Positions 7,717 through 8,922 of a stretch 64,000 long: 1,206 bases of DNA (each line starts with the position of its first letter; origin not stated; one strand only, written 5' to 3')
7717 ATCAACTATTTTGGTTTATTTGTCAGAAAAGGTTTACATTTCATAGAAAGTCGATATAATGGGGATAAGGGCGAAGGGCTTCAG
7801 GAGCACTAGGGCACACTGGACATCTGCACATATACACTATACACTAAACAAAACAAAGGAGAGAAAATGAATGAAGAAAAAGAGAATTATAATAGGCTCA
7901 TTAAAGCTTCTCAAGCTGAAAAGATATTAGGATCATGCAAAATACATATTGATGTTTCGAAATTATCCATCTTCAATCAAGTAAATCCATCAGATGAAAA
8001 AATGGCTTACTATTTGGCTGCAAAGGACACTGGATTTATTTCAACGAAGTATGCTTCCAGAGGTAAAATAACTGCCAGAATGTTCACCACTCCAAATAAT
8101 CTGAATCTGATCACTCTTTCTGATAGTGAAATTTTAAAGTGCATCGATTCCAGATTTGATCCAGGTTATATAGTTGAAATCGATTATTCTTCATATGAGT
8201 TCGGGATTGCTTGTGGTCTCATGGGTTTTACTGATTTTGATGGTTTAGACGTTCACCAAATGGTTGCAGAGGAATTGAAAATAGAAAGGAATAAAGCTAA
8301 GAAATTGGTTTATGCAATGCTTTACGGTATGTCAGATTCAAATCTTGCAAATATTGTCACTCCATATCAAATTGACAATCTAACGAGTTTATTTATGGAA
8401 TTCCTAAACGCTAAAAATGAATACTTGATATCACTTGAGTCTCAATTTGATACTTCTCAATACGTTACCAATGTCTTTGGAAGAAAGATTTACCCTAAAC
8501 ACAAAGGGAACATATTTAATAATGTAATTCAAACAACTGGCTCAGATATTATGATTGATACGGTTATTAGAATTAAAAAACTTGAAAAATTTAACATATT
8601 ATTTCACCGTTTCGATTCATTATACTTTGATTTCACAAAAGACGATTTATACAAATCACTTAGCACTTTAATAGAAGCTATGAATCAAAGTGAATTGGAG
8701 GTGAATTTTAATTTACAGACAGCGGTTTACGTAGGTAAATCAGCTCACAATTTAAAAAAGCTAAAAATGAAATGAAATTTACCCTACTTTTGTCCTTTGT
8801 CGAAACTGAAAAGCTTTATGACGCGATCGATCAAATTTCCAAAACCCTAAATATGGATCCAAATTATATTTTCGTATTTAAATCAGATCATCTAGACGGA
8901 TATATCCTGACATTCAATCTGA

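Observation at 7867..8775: Stand-alone 302-aa family-A-polymerase-like protein (motifs A and B present, motif C altered) alongside a complete family B polymerase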

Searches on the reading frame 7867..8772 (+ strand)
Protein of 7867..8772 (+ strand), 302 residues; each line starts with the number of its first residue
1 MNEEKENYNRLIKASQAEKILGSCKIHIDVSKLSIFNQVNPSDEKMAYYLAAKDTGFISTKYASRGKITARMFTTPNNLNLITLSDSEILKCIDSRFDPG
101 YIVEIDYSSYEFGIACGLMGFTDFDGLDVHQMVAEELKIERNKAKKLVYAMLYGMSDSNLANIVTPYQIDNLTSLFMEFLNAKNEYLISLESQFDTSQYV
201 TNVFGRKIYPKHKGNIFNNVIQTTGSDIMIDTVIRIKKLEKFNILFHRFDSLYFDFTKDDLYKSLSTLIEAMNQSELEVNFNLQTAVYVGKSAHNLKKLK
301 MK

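Call 3: search_protein_families(library=pfam, proteins=[window:7867-8772:+], max_evalue=10)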
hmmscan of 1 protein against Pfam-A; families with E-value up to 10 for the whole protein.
window:7867-8772:+ (302 aa): 1 family
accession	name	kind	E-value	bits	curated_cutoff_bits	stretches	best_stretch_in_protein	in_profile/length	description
PF00476.26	DNA_pol_A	-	7.4e-18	65.1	34.3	1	50-292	99-378/381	DNA polymerase family A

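Call 4: search_protein_families(library=phrogs, proteins=[window:7867-8772:+], max_evalue=1)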
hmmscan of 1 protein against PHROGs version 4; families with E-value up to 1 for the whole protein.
window:7867-8772:+ (302 aa): 9 families
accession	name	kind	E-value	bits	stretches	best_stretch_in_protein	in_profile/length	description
phrog_17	-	DNA, RNA and nucleotide metabolism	3.7e-17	62.6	1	86-292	993-1229/1445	DNA polymerase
phrog_15971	-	DNA, RNA and nucleotide metabolism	6.1e-12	46.4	1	127-260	198-328/376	DNA polymerase I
phrog_2573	-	DNA, RNA and nucleotide metabolism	1e-05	25.9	1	87-262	3-235/336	DNA polymerase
phrog_21695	-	unknown function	6.4e-05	24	1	125-156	28-59/63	-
phrog_10285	-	DNA, RNA and nucleotide metabolism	0.00026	21.1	1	214-285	241-310/321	DNA polymerase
phrog_9565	-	unknown function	0.00087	20.1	1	132-164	26-58/64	-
phrog_6375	-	DNA, RNA and nucleotide metabolism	0.084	13.8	1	180-237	46-103/204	DNA polymerase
phrog_7766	-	DNA, RNA and nucleotide metabolism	0.13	12.7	1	212-273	103-162/186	DNA polymerase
phrog_16320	-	unknown function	0.23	12.4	1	128-157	22-51/100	-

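Call 5: search_solved_structures(query=window:7867-8772:+, max_evalue=10, show_alignments=3)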
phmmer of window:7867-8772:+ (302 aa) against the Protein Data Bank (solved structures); distinct sequences matched with E-value up to 10: 14.
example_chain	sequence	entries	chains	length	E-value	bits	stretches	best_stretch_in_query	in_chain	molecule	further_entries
8oo6_A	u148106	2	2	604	0.00032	23.5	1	53-210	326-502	DNA polymerase I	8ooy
1d9d_A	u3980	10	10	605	0.00032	23.5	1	53-210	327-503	DNA POLYMERASE I | PROTEIN (DNA POLYMERASE I KLENOW FRAGMENT (E.C.2.7.7.7)) | PROTEIN (DNA POLYMERASE I-KLENOW FRAGMENT (E.C.2.7.7.7))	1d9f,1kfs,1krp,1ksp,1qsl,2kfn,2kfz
1dpi_A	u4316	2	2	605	0.00032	23.5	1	53-210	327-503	DNA POLYMERASE I KLENOW FRAGMENT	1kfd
1kln_A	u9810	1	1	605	0.00034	23.4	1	53-210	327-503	PROTEIN (DNA POLYMERASE I KLENOW FRAGMENT (E.C.2.7.7.7))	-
1d8y_A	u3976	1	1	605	0.00035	23.4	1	53-210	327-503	DNA POLYMERASE I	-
7d1l_C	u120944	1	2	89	0.21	14.2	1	156-222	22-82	Uncharacterized protein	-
7d2y_C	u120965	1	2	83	0.3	13.7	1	157-222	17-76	RRM2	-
6p5c_A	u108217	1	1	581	0.45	13.1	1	126-217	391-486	DNA polymerase I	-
3eyz_A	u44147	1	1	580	0.46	13.1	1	126-217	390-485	DNA polymerase I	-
6ur9_A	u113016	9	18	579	0.5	13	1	126-217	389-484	DNA polymerase I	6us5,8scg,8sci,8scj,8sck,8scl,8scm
2hvh_A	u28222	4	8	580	0.51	13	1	126-217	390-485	DNA Polymerase I | DNA polymerase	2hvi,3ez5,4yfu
2hhw_A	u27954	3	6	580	0.51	13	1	126-217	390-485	DNA Polymerase I | DNA polymerase I, large fragment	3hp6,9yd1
3pv8_A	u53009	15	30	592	0.53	12.9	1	126-217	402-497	DNA polymerase I | DNA polymerase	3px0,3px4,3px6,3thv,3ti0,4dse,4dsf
7ocx_A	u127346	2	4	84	0.83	12.3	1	157-218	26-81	Protein pid-3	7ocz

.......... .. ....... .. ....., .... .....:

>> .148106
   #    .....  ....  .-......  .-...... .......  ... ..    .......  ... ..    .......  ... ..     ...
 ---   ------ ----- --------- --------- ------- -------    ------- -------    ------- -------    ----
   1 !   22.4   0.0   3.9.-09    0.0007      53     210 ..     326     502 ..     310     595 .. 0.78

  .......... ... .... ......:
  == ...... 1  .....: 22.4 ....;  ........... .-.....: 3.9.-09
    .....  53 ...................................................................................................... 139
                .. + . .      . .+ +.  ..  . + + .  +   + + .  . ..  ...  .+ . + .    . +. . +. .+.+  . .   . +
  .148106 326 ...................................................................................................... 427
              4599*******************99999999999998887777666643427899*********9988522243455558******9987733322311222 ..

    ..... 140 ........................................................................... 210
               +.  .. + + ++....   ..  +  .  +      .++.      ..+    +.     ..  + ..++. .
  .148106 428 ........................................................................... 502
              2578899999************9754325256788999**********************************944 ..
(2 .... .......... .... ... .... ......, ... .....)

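Call 6: search_dna_similar(query=window:7867-8772:+, collection=phages, mode=protein, max_rows=40)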
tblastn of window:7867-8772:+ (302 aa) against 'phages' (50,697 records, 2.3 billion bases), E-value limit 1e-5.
Records with a match: 2; places in all: 2; records where one place covers at least 80% of the query: 1.
Best place of each record, by identity: <60% 2.
By first word of the organism name: Pelagibacter 1; Bacteriophage 1.
By host as written in the record: Candidatus Pelagibacter ubique HTCC1062 1; - 1.
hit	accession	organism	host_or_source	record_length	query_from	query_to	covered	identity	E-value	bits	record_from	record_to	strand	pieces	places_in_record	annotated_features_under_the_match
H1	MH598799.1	Pelagibacter phage HTVC025P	Candidatus Pelagibacter ubique HTCC1062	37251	42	290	82%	24.2%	6e-6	54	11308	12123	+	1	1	DNA polymerase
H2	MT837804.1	Bacteriophage sp.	human fecal samples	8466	55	275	73%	24.9%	2e-6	55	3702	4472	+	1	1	record has no annotation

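Call 13: find_homologous_proteins(query=window:7867-8772:+, max_evalue=0.001)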
Query window:7867-8772:+ (302 aa): 18 proteins with E <= 0.001 among 909 candidates.
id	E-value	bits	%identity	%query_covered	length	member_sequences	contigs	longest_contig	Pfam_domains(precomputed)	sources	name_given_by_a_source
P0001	6.5e-194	660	100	100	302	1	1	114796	PF00476.27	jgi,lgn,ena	-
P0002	7.9e-97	342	53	99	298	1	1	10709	PF00476.27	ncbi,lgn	-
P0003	4.6e-96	340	55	98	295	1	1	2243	PF00476.27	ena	-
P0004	3.2e-71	258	46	96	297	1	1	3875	PF00476.27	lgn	-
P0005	8.1e-71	257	47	97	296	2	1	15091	PF00476.27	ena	-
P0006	7.2e-57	211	41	97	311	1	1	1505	PF00476.27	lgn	-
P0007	2.0e-55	206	44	98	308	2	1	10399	PF00476.27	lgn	-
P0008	1.4e-54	204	41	96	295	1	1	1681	PF00476.27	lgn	-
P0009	1.4e-50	190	38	99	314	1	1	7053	PF00476.27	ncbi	-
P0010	6.4e-49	185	39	97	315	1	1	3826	PF00476.27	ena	-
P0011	3.3e-48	183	36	100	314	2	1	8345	PF00476.27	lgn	-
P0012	3.2e-46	176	35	99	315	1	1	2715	PF00476.27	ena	-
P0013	4.1e-45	172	36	100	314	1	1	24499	PF00476.27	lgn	-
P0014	5.8e-45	172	37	100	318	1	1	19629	PF00476.27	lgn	-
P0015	7.5e-45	172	37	99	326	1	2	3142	PF00476.27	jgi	-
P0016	8.3e-43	165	34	99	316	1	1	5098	PF00476.27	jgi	-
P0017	3.8e-41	159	36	96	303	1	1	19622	PF00476.27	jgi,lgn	jgi:hypothetical protein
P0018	2.7e-37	147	34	99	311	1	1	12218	PF00476.27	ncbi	-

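Call 16: search_solved_structures(query=A1, max_evalue=0.01, show_alignments=2)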
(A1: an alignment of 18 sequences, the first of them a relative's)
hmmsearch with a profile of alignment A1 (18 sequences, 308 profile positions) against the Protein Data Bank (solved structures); distinct sequences matched with E-value up to 0.01: 66 (the best 60 are shown).
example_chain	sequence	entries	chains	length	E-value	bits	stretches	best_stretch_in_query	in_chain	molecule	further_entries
8oo6_A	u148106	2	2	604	3.8e-13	52.4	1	53-299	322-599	DNA polymerase I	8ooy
1d9d_A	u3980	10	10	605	3.9e-13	52.4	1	53-299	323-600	DNA POLYMERASE I | PROTEIN (DNA POLYMERASE I KLENOW FRAGMENT (E.C.2.7.7.7)) | PROTEIN (DNA POLYMERASE I-KLENOW FRAGMENT (E.C.2.7.7.7))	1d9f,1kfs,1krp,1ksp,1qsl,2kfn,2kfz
1dpi_A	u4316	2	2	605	3.9e-13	52.4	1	53-299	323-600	DNA POLYMERASE I KLENOW FRAGMENT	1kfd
1kln_A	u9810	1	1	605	4e-13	52.3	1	53-299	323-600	PROTEIN (DNA POLYMERASE I KLENOW FRAGMENT (E.C.2.7.7.7))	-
1d8y_A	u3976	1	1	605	4e-13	52.3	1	53-299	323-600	DNA POLYMERASE I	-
6p5c_A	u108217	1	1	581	1.9e-10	43.5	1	56-299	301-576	DNA polymerase I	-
5o7t_A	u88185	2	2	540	3.3e-10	42.8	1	60-304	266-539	DNA polymerase I, thermostable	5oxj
3eyz_A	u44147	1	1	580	3.3e-10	42.7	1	56-299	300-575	DNA polymerase I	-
6ur9_A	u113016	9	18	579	4.7e-10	42.2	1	59-299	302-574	DNA polymerase I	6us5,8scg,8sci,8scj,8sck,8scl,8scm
2hvh_A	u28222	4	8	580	4.8e-10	42.2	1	59-299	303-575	DNA Polymerase I | DNA polymerase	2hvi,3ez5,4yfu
2hhw_A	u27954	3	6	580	4.8e-10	42.2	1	59-299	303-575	DNA Polymerase I | DNA polymerase I, large fragment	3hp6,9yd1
3pv8_A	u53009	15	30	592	5e-10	42.1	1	59-299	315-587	DNA polymerase I | DNA polymerase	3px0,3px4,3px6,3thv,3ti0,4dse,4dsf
2ktq_A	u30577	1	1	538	5e-10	42.1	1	60-304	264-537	PROTEIN (LARGE FRAGMENT OF DNA POLYMERASE I)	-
4ktq_A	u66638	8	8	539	5e-10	42.1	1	60-304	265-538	PROTEIN (LARGE FRAGMENT OF DNA POLYMERASE I) | DNA polymerase I, thermostable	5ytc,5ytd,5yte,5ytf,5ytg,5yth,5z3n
1jxe_A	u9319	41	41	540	5.1e-10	42.1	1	60-304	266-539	TAQ DNA POLYMERASE I | PROTEIN (LARGE FRAGMENT OF DNA POLYMERASE I) | DNA polymerase I, thermostable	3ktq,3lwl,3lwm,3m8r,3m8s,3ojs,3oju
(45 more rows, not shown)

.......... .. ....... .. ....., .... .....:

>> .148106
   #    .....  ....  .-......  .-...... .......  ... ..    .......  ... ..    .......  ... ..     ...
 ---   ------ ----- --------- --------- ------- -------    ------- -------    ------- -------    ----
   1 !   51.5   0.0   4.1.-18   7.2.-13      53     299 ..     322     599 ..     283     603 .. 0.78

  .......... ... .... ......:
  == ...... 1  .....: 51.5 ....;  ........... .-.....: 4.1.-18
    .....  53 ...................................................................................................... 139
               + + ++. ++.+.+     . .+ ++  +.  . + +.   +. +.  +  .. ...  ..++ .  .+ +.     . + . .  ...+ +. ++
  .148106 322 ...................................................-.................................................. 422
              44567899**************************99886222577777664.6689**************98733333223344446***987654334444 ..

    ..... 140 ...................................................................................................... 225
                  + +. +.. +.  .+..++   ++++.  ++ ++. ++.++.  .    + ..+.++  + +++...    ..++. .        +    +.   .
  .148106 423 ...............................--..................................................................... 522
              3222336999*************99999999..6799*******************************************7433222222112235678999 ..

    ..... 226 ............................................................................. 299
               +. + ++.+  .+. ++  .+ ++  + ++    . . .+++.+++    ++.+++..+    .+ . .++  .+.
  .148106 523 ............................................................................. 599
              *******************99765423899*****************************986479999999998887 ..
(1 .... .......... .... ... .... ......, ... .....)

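Call 17: find_encoding_contigs(protein=P0001, flank=10000, max_places=3)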
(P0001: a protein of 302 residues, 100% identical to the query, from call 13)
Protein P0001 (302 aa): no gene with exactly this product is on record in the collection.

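Call 18: find_encoding_contigs(protein=P0013, flank=10000, max_places=3)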
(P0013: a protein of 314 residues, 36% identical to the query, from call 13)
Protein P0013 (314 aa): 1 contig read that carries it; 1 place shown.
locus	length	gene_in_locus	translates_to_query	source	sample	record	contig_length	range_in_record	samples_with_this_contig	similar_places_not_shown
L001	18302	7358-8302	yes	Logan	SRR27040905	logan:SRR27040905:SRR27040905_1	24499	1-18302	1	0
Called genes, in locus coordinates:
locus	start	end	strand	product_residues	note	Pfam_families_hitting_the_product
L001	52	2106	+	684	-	-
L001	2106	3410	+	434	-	-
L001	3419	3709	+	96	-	-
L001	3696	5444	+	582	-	-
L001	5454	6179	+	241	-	-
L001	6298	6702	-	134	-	-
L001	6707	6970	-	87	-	-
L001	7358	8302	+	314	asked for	PF00476:DNA_pol_A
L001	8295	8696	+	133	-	-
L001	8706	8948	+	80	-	-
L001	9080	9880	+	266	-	PF08804:gp32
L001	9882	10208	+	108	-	-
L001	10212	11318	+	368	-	PF00154:RecA_N, PF06745:ATPase, PF08423:Rad51 (weak)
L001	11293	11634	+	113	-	-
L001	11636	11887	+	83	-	-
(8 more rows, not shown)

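Call 19: find_encoding_contigs(protein=P0014, flank=10000, max_places=3)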
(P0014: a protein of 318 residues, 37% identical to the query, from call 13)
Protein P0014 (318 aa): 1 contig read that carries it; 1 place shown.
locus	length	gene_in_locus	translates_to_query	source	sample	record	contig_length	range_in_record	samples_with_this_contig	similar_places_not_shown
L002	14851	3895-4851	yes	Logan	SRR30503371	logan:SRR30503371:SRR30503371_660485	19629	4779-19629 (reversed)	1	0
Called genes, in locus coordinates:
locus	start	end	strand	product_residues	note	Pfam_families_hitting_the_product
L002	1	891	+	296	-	?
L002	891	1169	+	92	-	-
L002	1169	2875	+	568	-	-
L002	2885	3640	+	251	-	-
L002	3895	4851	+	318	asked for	PF00476:DNA_pol_A (weak)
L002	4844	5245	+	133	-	-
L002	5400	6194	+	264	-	PF08804:gp32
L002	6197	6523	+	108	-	-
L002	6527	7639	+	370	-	PF00154:RecA_N, PF06745:ATPase, PF08423:Rad51 (weak)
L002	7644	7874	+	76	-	-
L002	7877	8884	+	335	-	PF02739:5_3_exonuc_N, PF01367:5_3_exonuc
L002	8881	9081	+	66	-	-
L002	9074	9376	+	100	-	-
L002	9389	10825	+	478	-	PF03796:DnaB_C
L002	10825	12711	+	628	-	PF00317:Ribonuc_red_lgN, PF02867:Ribonuc_red_lgC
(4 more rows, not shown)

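Call 20: search_protein_representatives(protein=window:7867-8772:+)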
Query: 302 residues. Proteins with E-value up to 0.001 (for the whole library): 413; up to 1e-10: 57; up to 1e-30: 18. The best 150 are listed.
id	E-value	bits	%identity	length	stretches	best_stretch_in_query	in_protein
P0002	2.5e-97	342.0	53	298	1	4-300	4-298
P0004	1.0e-71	258.0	48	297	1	1-301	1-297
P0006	2.3e-57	210.9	43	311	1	6-298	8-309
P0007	6.4e-56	206.2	46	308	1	4-299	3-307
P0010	2.0e-49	184.9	42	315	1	2-295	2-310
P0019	8.0e-49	182.9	37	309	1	6-298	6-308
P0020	2.8e-47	177.8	39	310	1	5-299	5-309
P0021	4.7e-46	173.8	37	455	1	6-298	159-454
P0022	1.3e-42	162.5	39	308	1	7-298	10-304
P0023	1.8e-42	162.1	34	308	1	3-299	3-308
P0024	3.5e-40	154.6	38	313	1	7-299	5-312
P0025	8.7e-40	153.3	36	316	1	6-299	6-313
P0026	1.8e-39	152.3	36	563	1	6-299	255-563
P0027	5.0e-39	150.8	37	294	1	5-297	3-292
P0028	2.2e-38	148.7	34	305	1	5-297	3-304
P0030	6.4e-34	134.0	33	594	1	6-299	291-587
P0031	7.6e-33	130.5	31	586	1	7-299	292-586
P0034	2.1e-23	99.6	33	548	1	6-297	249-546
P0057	7.6e-12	61.6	32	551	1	55-265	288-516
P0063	1.8e-11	60.4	33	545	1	59-274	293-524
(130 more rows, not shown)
